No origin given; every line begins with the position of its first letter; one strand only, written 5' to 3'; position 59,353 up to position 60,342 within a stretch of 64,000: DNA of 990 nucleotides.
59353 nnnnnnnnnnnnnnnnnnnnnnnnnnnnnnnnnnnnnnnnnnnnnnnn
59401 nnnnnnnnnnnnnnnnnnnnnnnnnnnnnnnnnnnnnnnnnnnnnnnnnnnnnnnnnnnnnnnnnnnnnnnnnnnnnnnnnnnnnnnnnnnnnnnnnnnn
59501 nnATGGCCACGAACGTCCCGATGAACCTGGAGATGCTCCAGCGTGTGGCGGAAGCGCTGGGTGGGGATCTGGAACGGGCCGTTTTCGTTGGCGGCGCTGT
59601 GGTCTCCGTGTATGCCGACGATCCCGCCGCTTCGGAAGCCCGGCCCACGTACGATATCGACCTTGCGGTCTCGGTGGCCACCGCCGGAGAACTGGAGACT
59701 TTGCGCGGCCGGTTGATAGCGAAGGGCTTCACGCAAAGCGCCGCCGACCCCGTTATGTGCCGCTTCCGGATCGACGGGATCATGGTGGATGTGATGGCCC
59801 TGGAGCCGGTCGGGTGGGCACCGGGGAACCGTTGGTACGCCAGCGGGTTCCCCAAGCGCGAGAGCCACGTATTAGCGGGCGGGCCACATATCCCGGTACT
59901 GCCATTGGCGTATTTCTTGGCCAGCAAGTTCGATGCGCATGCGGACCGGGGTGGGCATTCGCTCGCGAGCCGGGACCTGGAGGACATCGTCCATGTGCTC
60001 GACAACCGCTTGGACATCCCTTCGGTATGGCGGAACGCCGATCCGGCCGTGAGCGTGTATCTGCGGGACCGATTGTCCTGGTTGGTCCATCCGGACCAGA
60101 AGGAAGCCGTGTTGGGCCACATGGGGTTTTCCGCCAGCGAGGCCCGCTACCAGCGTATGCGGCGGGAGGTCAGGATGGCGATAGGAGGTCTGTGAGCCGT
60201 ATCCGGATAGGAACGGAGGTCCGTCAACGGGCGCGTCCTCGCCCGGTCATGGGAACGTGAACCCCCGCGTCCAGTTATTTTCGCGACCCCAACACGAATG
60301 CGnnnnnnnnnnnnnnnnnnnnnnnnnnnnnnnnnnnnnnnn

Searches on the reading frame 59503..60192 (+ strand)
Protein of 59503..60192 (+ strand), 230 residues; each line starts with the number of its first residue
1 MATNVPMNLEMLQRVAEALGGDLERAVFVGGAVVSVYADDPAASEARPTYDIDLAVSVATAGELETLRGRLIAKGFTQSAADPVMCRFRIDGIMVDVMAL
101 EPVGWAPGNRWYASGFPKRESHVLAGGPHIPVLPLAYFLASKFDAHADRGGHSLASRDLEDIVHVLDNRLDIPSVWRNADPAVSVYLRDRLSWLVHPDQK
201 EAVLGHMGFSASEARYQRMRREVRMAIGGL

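Call 3: search_protein_families(library=pfam, proteins=[window:59503-60192:+], max_evalue=1)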
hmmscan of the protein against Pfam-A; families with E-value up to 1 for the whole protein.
window:59503-60192:+ (230 aa): 3 families
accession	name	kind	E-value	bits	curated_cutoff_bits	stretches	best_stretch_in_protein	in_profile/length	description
PF08843.17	AbiEii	-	1.5e-09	38.6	22.5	1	21-188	10-191/238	Nucleotidyl transferase AbiEii toxin, Type IV TA system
PF14907.12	NTP_transf_5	-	0.0076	16.3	31.2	1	12-179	60-228/249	Uncharacterised nucleotidyltransferase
PF24901.1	HTH_MCM7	-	0.1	12.9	26.5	1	63-79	33-49/76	DNA replication licensing factor MCM7, winged helix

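Call 4: search_protein_families(library=ncbifam, proteins=[window:59503-60192:+], max_evalue=1)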
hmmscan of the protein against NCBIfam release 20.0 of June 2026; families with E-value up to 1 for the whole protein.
window:59503-60192:+ (230 aa): 0 families

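Call 5: search_protein_families(library=padloc, proteins=[window:59503-60192:+], max_evalue=1)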
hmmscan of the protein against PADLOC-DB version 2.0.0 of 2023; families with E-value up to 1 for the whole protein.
window:59503-60192:+ (230 aa): 2 families
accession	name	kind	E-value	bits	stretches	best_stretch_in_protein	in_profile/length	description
PDLC04516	PDC-M21B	-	2.4e-43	146.5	1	1-207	1-210/234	-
PDLC02298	AbiEii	-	0.0035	14.8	1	130-193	125-185/220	AbiEii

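Call 9: search_solved_structures(query=window:59503-60192:+, max_evalue=1, show_alignments=2)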
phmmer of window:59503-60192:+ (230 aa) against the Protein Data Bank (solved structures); distinct sequences matched with E-value up to 1: 2.
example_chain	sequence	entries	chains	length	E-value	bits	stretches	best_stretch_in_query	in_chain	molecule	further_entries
8an4_A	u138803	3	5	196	0.15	14.8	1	11-76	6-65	Bacterial toxin | Nucleotidyl transferase AbiEii/AbiGii toxin family protein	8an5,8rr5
9kfx_A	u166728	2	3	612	0.92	12.2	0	19-51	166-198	Synthetic PPR-DYW protein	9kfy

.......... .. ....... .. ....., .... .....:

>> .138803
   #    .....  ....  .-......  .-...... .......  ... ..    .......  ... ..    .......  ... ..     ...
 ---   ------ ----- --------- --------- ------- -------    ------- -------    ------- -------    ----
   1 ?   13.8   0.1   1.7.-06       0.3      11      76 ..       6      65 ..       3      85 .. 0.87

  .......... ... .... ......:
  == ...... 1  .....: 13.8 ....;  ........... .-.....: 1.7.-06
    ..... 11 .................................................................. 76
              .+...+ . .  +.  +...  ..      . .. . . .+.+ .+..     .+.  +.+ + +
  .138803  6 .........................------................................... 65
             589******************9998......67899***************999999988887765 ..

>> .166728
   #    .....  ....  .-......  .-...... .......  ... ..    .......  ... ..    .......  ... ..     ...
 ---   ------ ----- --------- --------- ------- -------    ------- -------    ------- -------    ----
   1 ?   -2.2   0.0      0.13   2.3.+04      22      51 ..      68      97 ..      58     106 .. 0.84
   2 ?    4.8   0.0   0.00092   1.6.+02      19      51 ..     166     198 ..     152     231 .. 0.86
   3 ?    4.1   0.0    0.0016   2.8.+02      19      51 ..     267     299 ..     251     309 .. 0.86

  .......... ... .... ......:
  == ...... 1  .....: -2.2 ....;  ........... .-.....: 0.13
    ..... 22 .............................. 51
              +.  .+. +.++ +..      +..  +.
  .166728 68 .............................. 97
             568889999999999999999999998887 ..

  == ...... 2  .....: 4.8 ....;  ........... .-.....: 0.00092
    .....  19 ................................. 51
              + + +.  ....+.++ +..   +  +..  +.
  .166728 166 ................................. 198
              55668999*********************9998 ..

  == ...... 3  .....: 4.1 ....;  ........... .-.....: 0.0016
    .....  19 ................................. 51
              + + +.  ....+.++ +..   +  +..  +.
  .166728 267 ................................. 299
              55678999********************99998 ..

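Call 11: find_homologous_proteins(query=window:59503-60192:+)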
Query window:59503-60192:+ (230 aa): 67 proteins with E <= 0.001 among 1478 candidates.
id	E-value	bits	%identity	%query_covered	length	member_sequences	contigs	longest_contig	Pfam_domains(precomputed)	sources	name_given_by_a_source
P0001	1.7e-148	510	100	100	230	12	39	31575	PF08843.18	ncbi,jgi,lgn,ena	-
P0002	5.7e-77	276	58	100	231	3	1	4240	PF08843.18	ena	-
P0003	2.4e-55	206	45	97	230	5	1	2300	PF08843.18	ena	-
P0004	6.2e-55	204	44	96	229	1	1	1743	PF08843.18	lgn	-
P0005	8.4e-55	204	43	100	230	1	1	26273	PF08843.18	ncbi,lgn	ncbi:MAG: nucleotidyl transferase AbiEii/AbiGii toxin family protein [Thiohalospira sp.]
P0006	1.8e-54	203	45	97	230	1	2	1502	PF08843.18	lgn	-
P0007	1.9e-54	203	45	99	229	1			PF08843.18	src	-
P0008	3.3e-54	202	50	90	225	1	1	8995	PF08843.18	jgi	-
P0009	4.3e-54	201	46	97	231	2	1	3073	PF08843.18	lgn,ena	-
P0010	9.0e-54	200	50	90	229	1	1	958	PF08843.18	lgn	-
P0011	9.5e-54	200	45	100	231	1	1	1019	PF08843.18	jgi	-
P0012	1.1e-53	200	47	93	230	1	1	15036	PF08843.18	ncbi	ncbi:nucleotidyl transferase AbiEii/AbiGii toxin family protein [Bacteroidota bacterium]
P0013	2.2e-53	199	43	97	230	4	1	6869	PF08843.18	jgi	jgi:predicted nucleotidyltransferase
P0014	4.1e-53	198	49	90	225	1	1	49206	PF08843.18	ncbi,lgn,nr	ncbi:MAG: hypothetical protein GC205_01690 [Bacteroidetes bacterium]|nr:hypothetical protein [Bacter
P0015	4.4e-53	198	49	90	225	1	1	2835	PF08843.18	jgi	-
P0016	3.0e-52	195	45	96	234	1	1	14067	PF08843.18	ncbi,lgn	-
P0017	3.2e-52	195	43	96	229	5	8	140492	PF08843.18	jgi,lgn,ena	-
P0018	4.1e-52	195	43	97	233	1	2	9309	PF08843.18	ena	-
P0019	7.7e-52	194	47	94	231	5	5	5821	PF08843.18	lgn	-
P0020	1.6e-51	193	46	93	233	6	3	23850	PF08843.18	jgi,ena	-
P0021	3.1e-51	192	46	96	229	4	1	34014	PF08843.18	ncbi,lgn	ncbi:MAG: nucleotidyl transferase AbiEii/AbiGii toxin family protein [Bacteroidales bacterium]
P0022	3.2e-51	192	44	100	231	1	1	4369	PF08843.18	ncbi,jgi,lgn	-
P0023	6.9e-51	191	45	97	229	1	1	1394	PF08843.18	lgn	-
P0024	7.8e-51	191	44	100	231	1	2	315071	PF08843.18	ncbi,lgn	-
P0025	8.3e-51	191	44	100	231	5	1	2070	PF08843.18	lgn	-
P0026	1.1e-50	190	44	100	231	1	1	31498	PF08843.18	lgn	-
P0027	1.9e-50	190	44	100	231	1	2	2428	PF08843.18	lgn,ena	-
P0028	1.9e-50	189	44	97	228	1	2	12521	PF08843.18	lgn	-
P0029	2.1e-50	189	43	100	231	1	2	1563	PF08843.18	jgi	jgi:hypothetical protein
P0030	2.8e-50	189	43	98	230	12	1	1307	PF08843.18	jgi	-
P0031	1.8e-49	186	40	99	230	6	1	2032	PF08843.18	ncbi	-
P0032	5.0e-49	185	44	94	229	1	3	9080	PF08843.18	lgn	-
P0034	6.1e-49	185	42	99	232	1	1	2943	PF08843.18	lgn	-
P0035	7.3e-49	184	43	96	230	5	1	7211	PF08843.18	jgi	jgi:predicted nucleotidyltransferase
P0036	1.2e-48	184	45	92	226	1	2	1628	PF08843.18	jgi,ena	-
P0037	1.9e-48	183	41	98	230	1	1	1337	PF08843.18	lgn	-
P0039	1.1e-47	180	42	100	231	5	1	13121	PF08843.18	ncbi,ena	-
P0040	4.5e-47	178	46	91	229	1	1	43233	PF08843.18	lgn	-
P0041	2.7e-46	176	44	89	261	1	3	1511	PF08843.18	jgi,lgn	-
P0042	4.6e-46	175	44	93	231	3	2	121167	PF08843.18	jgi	jgi:hypothetical protein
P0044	1.0e-45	174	41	99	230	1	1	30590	PF08843.18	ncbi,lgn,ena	-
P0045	6.0e-45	172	42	99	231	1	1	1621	PF08843.18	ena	-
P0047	1.1e-44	171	45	80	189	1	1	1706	PF08843.18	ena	-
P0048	1.8e-44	170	38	97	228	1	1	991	PF08843.18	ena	-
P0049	2.2e-44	170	39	100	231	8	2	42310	PF08843.18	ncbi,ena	-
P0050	5.6e-44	168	39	100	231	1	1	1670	PF08843.18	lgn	-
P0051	6.3e-43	165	52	73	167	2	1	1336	PF08843.18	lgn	-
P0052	1.3e-42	164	42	93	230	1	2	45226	PF08843.18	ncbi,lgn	-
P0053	1.0e-41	161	52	70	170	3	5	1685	PF08843.18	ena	-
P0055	1.4e-32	131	39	93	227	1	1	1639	PF08843.18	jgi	-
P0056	9.0e-32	128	36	89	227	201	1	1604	PF08843.18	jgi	jgi:predicted nucleotidyltransferase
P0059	2.8e-26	110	36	98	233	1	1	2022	PF08843.18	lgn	-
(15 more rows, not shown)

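Call 14: find_encoding_contigs(protein=P0001, flank=6000, max_places=8)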
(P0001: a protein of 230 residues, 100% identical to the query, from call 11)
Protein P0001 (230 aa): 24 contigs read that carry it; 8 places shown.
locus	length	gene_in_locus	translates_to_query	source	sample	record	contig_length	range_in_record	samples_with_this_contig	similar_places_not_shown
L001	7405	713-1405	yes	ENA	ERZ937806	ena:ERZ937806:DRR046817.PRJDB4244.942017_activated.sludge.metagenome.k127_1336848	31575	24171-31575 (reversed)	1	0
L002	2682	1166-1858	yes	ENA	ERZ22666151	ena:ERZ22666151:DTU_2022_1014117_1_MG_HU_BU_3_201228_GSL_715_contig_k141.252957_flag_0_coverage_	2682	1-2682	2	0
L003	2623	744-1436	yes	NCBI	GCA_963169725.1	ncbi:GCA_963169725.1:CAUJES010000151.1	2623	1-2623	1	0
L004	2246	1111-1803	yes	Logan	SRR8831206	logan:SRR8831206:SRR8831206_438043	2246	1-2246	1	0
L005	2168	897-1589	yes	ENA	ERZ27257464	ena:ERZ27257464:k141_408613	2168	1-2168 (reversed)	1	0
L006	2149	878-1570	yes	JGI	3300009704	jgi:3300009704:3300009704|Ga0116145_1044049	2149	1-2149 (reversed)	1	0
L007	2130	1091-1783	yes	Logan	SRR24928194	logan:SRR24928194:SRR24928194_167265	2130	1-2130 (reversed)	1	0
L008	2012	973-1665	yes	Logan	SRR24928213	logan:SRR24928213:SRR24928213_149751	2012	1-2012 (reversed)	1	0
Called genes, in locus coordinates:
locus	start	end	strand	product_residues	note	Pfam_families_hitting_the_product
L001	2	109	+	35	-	?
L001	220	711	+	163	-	-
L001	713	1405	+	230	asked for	PF08843:AbiEii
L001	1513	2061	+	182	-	PF01765:RRF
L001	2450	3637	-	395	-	PF10988:DUF2807, PF13349:DUF4097 (weak)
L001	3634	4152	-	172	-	PF04542:Sigma70_r2 (weak), PF08281:Sigma70_r4_2, PF04545:Sigma70_r4 (weak)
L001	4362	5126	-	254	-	PF13592:HTH_33, PF13358:DDE_3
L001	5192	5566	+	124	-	PF00484:Pro_CA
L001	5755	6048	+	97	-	-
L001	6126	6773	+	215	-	PF00072:Response_reg, PF00196:GerE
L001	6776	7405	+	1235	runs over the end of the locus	PF07494:Reg_prop (faint), PF08450:SGL (faint), PF07495:Y_Y_Y, PF00512:HisKA, PF02518:HATPase_c, PF00072:Response_reg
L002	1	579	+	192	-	?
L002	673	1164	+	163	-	-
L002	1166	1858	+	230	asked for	PF08843:AbiEii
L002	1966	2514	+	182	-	PF01765:RRF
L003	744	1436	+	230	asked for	PF08843:AbiEii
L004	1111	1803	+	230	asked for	PF08843:AbiEii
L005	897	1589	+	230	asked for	PF08843:AbiEii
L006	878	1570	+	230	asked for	PF08843:AbiEii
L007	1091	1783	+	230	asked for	PF08843:AbiEii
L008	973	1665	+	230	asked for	PF08843:AbiEii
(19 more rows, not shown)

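Call 42: predict_structure(alignment_id=A3)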
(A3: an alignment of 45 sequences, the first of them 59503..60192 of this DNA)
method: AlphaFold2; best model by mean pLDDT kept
length: 230 residues; sequences in the alignment: 45
mean_pLDDT: 92.8   pTM: 0.91
mean pLDDT of the five models: 92.8, 91.9, 91.0, 90.9, 90.1
residues with pLDDT >= 90: 183; 70-90: 43; 50-70: 3; < 50: 1
segments of 3 or more residues with pLDDT < 50: none
pLDDT, mean of each block of 10 residues (from residue 1): 83 97 97 92 83 97 97 96 94 97 97 98 92 97 93 90 93 86 95 95 90 91 84
secondary structure, 60 per line:
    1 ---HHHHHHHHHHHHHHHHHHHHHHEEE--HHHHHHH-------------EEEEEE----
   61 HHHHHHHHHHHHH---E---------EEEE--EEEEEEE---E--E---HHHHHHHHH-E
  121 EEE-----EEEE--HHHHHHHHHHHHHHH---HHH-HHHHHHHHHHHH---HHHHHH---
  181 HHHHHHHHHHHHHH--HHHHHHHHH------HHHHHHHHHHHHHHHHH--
elements in order: H4-25 E26-28 H31-37 E51-56 H61-73 E87-90 E93-99 H110-118 E120-123 E129-132 H135-149 H157-168 H172-177 H181-194 H197-205 H212-228

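Call 45: fold_search(model_id=the predicted structure, library=pdb)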
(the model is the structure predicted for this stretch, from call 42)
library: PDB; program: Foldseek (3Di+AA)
matches with E <= 10: 289; with E <= 0.001: 9
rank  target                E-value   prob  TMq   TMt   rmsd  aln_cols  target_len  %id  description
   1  8an5_B                5.0e-06  1.00  0.51  0.63  10.2       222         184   21  MenAT1 toxin-antitoxin complex (rv0078a-rv0078b) from Mycobacterium tuberculosis H37Rv (released 2023-08-02)
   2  8rr5                  1.6e-05  1.00  0.47  0.59   8.5       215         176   20  MenT1 toxin (rv0078a) from Mycobacterium tuberculosis H37Rv, phosphorylated at T39 (released 2024-09-11)
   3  5uvd                  2.0e-05  1.00  0.46  0.48   8.3       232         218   18  Crystal structure of an antigenic nucleotidyltransferase-like protein from Paracoccidioides brasiliensis (released 2018-01-31)
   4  8an5_A                3.5e-05  1.00  0.51  0.59   9.2       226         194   19  MenAT1 toxin-antitoxin complex (rv0078a-rv0078b) from Mycobacterium tuberculosis H37Rv (released 2023-08-02)
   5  8an4_B                5.4e-05  1.00  0.48  0.57   9.0       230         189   19  MenT1 toxin (rv0078a) from Mycobacterium tuberculosis H37Rv (released 2023-08-02)
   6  8an4_A                6.0e-05  1.00  0.49  0.56   8.8       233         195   19  MenT1 toxin (rv0078a) from Mycobacterium tuberculosis H37Rv (released 2023-08-02)
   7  6j7n                  4.4e-04  1.00  0.41  0.34   9.9       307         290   14  Crystal structure of toxin TglT (unusual type guanylyltransferase-like toxin, Rv1045) mutant D82A co-expressed with TakA (released 2020-05-13)
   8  5kqj_MODEL_1_A        8.8e-04  1.00  0.47  0.56   6.6       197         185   16  Solution Structure of Antibiotic-Resistance Factor ANT(2'')-Ia Reveals Substrate-Regulated Conformation Dynami (released 2017-07-12)
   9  6j7p                  9.3e-04  1.00  0.44  0.36  10.3       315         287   14  Crystal structure of toxin TglT (unusual type guanylyltransferase-like toxin, Rv1045) mutant E146Q co-expressed with Tak (released 2020-05-13)
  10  6j7q                  1.0e-03  1.00  0.43  0.35  10.6       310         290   15  Crystal structure of toxin TglT (unusual type guanylyltransferase-like toxin, Rv1045) mutant S78A from Mycobacterium tub (released 2020-05-13)
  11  6j7r                  1.3e-03  1.00  0.44  0.36  10.0       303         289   14  Crystal structure of toxin TglT (unusual type guanylyltransferase-like toxin, Rv1045) mutant S78A co-expressed with TakA (released 2020-05-13)
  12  5luh_B                9.9e-03  0.38  0.21  0.20  13.2       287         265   15  AadA E87Q in complex with ATP, calcium and streptomycin (released 2018-01-17)
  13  5cfu                  1.4e-02  1.00  0.47  0.59   6.3       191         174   17  Crystal Structure of ANT(2")-Ia in complex with adenylyl-2"-tobramycin (released 2016-07-20)
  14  4xje                  1.5e-02  1.00  0.46  0.57   6.5       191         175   17  CRYSTAL STRUCTURE OF ANT(2") IN COMPLEX WITH AMP AND TOBRAMYCIN (released 2016-01-20)
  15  8exe_A                1.6e-02  0.51  0.26  0.20  16.0       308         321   10  Crystal structure of human FAM46A-BCCIPa complex at 3.5 angstrom resolution (released 2023-03-15)
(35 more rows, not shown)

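Call 51: find_encoding_contigs(protein=P0014, flank=7000, max_places=2)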
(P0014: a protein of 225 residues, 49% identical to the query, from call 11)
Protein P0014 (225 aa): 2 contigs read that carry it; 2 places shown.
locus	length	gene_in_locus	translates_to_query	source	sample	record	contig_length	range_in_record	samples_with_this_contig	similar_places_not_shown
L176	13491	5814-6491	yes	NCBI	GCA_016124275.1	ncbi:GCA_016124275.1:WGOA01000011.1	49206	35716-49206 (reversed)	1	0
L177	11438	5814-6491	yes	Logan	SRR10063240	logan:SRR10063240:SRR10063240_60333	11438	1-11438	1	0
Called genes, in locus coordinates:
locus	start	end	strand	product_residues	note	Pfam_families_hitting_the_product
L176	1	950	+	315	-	PF18962:Por_Secre_tail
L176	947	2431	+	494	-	-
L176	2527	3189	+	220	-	PF01694:Rhomboid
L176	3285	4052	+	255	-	PF19578:DUF6090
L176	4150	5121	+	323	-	PF13378:MR_MLE_C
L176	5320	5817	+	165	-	-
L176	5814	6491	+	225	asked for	PF08843:AbiEii (weak)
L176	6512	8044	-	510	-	PF01381:HTH_3, PF12844:HTH_19, PF13443:HTH_26 (weak), PF13560:HTH_31, PF06114:Peptidase_M78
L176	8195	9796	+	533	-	PF20656:MS_N, PF01274:MS_TIM-barrel, PF20659:MS_C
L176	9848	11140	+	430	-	PF00463:ICL, PF13714:PEP_mutase, PF00463:ICL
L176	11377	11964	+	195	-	PF01330:RuvA_N, PF00633:HHH (faint), PF14520:HHH_5, PF07499:RuvA_C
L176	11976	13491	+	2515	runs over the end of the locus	PF14349:SprA_N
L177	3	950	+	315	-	PF18962:Por_Secre_tail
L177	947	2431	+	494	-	-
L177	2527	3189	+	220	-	PF01694:Rhomboid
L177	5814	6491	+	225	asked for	PF08843:AbiEii (weak)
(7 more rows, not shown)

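Call 52: find_encoding_contigs(protein=P0024, flank=7000, max_places=2)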
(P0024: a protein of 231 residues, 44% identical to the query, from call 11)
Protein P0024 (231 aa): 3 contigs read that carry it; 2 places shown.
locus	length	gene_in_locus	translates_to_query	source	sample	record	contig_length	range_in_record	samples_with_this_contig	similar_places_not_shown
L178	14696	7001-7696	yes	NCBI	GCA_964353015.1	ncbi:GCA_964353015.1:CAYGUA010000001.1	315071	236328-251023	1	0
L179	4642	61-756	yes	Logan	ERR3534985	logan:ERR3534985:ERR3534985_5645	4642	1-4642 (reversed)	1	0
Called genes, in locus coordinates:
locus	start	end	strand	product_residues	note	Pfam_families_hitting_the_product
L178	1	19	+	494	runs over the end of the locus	PF12161:HsdM_N, PF02384:N6_Mtase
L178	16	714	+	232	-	PF13643:DUF4145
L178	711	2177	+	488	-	PF12161:HsdM_N, PF02384:N6_Mtase, PF01170:UPF0020 (weak)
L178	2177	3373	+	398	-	PF01420:Methylase_S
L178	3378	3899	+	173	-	-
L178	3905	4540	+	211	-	PF14487:DarT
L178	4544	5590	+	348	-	PF01661:Macro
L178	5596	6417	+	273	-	PF05066:HARE-HTH (weak), PF20815:GIY_YIG_2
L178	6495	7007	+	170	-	-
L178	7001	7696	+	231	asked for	PF08843:AbiEii (weak)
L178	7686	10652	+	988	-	PF04313:HSDR_N, PF04851:ResIII, PF00270:DEAD (faint), PF18766:SWI2_SNF2, PF22679:T1R_D3-like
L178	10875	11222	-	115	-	-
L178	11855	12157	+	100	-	PF01978:TrmB (weak), PF12802:MarR_2 (weak), PF09339:HTH_IclR (weak)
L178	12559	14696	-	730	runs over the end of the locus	-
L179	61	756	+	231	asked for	PF08843:AbiEii (weak)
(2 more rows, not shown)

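Call 53: find_encoding_contigs(protein=P0017, flank=7000, max_places=2)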
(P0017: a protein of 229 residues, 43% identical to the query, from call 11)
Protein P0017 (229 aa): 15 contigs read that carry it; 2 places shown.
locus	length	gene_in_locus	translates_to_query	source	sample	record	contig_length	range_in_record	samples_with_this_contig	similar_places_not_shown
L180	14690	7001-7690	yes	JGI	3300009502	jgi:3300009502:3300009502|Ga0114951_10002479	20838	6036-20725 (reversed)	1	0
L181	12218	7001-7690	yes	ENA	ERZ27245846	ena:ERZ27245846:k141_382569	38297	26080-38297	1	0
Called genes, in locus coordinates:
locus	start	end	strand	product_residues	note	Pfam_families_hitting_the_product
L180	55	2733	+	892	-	PF01553:Acyltransferase, PF00550:PP-binding, PF00501:AMP-binding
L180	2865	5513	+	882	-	PF01738:DLH (faint), PF12697:Abhydrolase_6, PF20434:BD-FAE, PF00326:Peptidase_S9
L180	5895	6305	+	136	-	PF00589:Phage_integrase (weak)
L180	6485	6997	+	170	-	-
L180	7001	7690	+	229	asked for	PF08843:AbiEii (weak)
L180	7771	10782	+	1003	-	PF22548:AEP-TOTE, PF00270:DEAD, PF04851:ResIII, PF00271:Helicase_C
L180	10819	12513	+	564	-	-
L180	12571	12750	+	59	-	-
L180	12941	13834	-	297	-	PF00106:adh_short, PF13561:adh_short_C2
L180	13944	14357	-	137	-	-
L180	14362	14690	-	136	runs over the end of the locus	PF07366:SnoaL, PF12680:SnoaL_2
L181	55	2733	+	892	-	PF01553:Acyltransferase, PF00550:PP-binding, PF00501:AMP-binding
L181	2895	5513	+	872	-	PF01738:DLH (faint), PF12697:Abhydrolase_6, PF20434:BD-FAE, PF00326:Peptidase_S9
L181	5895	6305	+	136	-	PF00589:Phage_integrase (weak)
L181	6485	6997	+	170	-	-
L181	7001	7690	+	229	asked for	PF08843:AbiEii (weak)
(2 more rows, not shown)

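Call 58: search_protein_families(library=phrogs, proteins=[window:59503-60192:+], max_evalue=0.01)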
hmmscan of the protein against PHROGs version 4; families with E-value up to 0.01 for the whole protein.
window:59503-60192:+ (230 aa): 0 families
